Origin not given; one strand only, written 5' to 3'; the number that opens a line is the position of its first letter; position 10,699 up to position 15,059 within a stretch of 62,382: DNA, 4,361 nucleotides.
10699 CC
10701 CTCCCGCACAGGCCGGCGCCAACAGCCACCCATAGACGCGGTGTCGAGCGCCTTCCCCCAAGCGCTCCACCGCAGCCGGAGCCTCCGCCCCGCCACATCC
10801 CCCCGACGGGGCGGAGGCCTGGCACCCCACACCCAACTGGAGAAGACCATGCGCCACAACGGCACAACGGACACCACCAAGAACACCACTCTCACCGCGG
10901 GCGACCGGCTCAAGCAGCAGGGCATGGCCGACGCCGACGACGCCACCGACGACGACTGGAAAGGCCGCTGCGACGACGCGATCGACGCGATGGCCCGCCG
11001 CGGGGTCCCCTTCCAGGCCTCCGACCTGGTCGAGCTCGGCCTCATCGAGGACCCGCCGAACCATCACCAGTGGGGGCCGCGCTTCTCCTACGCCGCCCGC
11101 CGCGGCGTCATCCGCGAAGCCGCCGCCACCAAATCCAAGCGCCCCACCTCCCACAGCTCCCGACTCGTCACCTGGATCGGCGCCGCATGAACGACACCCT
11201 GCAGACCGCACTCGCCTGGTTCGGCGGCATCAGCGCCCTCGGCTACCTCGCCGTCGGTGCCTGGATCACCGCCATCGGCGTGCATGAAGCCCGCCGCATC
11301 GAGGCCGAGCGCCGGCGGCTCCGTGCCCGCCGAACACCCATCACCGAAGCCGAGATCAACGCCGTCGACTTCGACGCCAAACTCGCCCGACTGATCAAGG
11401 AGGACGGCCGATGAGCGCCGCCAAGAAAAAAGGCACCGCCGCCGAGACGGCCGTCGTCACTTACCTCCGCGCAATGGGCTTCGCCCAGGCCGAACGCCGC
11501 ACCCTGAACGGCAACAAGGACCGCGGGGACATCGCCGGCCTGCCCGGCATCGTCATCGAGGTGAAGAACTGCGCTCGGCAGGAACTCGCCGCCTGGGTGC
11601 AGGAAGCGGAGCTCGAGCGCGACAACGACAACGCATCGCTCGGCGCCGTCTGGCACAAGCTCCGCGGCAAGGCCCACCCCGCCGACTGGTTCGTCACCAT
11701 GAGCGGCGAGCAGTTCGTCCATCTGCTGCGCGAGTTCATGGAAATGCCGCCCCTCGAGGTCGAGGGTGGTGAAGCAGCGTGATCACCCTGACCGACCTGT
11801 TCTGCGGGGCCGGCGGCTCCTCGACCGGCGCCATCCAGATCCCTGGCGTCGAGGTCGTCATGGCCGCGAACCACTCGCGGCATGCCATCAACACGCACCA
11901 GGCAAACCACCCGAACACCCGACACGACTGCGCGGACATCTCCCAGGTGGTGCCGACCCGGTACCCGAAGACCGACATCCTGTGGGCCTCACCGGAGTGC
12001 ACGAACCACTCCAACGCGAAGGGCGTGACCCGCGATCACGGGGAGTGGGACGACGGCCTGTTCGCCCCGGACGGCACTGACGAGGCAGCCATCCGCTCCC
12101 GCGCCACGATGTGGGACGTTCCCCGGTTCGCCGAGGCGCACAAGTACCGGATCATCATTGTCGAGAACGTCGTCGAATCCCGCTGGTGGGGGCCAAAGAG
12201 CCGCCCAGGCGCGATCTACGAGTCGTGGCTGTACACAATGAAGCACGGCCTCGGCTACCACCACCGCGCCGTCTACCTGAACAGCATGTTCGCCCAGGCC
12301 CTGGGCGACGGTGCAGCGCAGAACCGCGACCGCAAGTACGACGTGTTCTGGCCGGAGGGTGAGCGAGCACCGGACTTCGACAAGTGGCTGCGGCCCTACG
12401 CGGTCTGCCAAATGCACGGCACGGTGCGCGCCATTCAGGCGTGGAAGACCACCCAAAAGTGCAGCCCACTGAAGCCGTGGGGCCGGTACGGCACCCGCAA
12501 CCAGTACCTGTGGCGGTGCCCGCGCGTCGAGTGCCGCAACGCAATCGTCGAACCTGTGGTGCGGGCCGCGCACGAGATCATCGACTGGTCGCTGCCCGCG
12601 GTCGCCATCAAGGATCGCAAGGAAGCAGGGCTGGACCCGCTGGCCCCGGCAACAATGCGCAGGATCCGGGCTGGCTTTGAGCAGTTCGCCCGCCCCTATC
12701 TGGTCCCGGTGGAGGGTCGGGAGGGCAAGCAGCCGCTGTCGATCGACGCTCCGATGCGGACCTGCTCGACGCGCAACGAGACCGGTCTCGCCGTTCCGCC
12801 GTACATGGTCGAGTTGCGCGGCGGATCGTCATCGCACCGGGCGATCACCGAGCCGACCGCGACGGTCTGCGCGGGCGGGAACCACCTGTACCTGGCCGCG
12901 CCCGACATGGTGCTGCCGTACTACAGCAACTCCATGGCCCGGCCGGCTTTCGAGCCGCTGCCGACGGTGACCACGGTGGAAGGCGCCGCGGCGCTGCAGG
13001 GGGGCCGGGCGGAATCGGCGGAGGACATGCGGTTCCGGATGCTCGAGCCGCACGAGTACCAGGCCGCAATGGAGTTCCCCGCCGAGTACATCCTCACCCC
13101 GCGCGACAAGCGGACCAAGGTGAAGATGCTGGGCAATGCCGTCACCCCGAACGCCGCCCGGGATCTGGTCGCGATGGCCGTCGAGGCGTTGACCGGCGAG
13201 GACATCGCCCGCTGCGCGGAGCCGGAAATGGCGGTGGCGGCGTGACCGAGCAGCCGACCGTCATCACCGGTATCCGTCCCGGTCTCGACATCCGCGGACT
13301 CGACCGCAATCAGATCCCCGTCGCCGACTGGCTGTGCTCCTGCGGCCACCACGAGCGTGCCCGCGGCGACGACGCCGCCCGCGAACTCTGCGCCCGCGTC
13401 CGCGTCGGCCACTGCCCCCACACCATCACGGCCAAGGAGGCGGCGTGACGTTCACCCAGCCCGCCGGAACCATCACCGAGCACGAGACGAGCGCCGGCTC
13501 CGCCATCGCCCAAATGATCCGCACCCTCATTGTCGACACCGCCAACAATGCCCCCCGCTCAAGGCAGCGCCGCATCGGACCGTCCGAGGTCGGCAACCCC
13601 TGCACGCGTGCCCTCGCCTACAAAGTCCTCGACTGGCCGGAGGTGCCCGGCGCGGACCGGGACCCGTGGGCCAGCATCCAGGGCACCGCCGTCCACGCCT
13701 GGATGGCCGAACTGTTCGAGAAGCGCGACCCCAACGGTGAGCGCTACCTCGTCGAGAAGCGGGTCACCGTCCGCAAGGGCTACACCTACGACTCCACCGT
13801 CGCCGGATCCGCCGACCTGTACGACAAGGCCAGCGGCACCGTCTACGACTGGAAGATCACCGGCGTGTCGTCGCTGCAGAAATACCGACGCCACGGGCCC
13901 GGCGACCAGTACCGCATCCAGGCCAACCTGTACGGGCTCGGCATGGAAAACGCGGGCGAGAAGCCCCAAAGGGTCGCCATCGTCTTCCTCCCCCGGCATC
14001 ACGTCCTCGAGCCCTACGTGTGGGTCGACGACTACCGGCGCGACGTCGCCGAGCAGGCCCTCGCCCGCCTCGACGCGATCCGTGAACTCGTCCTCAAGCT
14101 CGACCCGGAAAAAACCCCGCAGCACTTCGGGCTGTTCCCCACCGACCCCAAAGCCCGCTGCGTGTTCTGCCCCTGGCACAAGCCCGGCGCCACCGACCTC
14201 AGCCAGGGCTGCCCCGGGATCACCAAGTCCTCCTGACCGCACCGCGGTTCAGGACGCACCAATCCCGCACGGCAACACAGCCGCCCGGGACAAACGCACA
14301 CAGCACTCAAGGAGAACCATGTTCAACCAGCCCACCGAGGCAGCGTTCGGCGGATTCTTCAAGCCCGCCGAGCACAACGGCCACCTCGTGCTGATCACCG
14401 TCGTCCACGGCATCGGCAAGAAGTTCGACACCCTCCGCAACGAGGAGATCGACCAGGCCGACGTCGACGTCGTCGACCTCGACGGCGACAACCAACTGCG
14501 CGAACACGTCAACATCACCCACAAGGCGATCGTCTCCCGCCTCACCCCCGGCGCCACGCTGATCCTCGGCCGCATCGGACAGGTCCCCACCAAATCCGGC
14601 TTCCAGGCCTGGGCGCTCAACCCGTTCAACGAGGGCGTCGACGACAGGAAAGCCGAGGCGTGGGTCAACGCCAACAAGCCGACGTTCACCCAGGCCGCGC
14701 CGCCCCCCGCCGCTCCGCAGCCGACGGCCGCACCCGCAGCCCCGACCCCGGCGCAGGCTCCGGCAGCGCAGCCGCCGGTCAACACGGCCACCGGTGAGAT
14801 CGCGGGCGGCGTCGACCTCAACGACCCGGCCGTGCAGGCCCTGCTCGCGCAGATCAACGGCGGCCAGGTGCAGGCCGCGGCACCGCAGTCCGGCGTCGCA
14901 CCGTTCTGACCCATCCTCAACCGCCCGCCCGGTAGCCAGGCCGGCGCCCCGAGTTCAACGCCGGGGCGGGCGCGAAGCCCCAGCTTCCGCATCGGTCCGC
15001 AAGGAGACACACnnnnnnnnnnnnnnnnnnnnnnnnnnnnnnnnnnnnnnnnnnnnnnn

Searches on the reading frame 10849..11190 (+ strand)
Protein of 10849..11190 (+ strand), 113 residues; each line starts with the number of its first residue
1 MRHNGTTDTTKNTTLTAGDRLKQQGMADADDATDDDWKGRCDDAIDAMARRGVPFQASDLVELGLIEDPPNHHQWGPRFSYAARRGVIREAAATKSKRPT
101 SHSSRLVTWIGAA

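Call 70: search_protein_families(library=phrogs, proteins=[window:10849-11190:+], max_evalue=0.00001)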
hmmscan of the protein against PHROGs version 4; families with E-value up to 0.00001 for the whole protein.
window:10849-11190:+ (113 aa): 1 family
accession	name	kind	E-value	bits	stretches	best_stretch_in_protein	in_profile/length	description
phrog_27658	-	unknown function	6.1e-09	37.5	1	16-111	5-97/99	-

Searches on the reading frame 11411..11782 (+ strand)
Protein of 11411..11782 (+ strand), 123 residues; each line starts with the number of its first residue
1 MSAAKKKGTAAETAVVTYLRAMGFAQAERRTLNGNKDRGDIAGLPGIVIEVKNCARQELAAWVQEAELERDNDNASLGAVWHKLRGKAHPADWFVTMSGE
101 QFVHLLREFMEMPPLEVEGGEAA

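Call 70: search_protein_families(library=phrogs, proteins=[window:11411-11782:+], max_evalue=0.00001)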
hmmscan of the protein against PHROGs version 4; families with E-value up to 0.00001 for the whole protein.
window:11411-11782:+ (123 aa): 1 family
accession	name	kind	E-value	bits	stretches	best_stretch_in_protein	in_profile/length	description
phrog_244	-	DNA, RNA and nucleotide metabolism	1.4e-27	98.2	1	1-108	5-112/186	RusA-like Holliday junction resolvase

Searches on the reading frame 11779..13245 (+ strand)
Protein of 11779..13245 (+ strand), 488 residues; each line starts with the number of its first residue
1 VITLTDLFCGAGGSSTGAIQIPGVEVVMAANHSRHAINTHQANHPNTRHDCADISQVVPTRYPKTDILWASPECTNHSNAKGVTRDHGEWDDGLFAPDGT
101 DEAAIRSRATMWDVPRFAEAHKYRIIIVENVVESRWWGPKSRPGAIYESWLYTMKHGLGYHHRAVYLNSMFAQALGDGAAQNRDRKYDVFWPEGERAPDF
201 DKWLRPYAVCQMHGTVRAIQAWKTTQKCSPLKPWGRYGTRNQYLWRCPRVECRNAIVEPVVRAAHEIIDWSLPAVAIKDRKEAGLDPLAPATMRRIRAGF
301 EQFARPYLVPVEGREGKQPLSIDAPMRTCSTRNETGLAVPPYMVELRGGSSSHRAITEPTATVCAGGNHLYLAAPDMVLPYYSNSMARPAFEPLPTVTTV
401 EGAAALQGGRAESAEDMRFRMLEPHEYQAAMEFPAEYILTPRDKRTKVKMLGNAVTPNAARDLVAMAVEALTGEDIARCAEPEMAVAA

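Call 13: search_protein_families(library=pfam, proteins=[window:11779-13245:+], max_evalue=0.01)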
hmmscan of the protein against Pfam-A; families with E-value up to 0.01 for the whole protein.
window:11779-13245:+ (488 aa): 1 family
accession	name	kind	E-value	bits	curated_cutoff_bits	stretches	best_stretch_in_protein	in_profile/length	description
PF00145.23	DNA_methylase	-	3.1e-18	66.7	22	2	3-187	2-157/324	C-5 cytosine-specific DNA methylase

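Call 14: search_protein_families(library=phrogs, proteins=[window:11779-13245:+], max_evalue=0.01)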
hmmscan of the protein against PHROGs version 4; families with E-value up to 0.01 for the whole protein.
window:11779-13245:+ (488 aa): 7 families
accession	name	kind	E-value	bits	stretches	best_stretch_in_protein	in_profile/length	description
phrog_116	-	other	3.1e-63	215.3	1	1-478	207-500/779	DNA methyltransferase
phrog_5999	-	other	5.6e-27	94.9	1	2-86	3-90/109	DNA methyltransferase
phrog_363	-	other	1.9e-18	67.7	1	2-148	54-174/327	DNA methyltransferase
phrog_23072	-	other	1.2e-13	52.3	2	415-468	329-388/400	DNA methyltransferase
phrog_29443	-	unknown function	6.5e-13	49.4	1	5-139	6-126/273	-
phrog_13621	-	unknown function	1.6e-09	38.7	1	395-468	30-109/121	-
phrog_36001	-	unknown function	0.00031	20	1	7-60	23-75/715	-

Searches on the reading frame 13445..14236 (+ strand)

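Call 13: search_protein_families(library=pfam, proteins=[window:13445-14236:+], max_evalue=0.01)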
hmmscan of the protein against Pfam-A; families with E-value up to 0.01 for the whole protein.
window:13445-14236:+ (263 aa): 1 family
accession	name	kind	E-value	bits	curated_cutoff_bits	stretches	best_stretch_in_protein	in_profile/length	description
PF12705.13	PDDEXK_1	-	3.6e-07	30.8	22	1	117-245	122-243/247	PD-(D/E)XK nuclease superfamily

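Call 14: search_protein_families(library=phrogs, proteins=[window:13445-14236:+], max_evalue=0.01)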
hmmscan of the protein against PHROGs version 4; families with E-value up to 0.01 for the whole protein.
window:13445-14236:+ (263 aa): 3 families
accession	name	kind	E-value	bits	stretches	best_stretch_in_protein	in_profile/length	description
phrog_1674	-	DNA, RNA and nucleotide metabolism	2.5e-68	231.2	1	12-251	21-265/276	exonuclease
phrog_29210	-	unknown function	2.3e-42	145.8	1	121-261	2-143/151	-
phrog_1990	-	DNA, RNA and nucleotide metabolism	0.00021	21.8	1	20-219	16-214/290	Cas4-domain exonuclease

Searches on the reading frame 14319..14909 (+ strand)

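Call 13: search_protein_families(library=pfam, proteins=[window:14319-14909:+], max_evalue=0.01)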
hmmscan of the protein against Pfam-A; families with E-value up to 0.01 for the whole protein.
window:14319-14909:+ (196 aa): 0 families

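Call 14: search_protein_families(library=phrogs, proteins=[window:14319-14909:+], max_evalue=0.01)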
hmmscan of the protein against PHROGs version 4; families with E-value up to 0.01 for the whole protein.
window:14319-14909:+ (196 aa): 2 families
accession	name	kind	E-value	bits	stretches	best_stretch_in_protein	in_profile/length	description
phrog_870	-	unknown function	2.6e-12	48.3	1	2-120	53-174/176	-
phrog_1288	-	unknown function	8.5e-05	23.5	1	10-112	12-123/144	-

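Call 73: search_protein_families(library=ncbifam, proteins=[window:14319-14909:+], max_evalue=0.001)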
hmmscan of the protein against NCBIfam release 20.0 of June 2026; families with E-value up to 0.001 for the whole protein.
window:14319-14909:+ (196 aa): 0 families
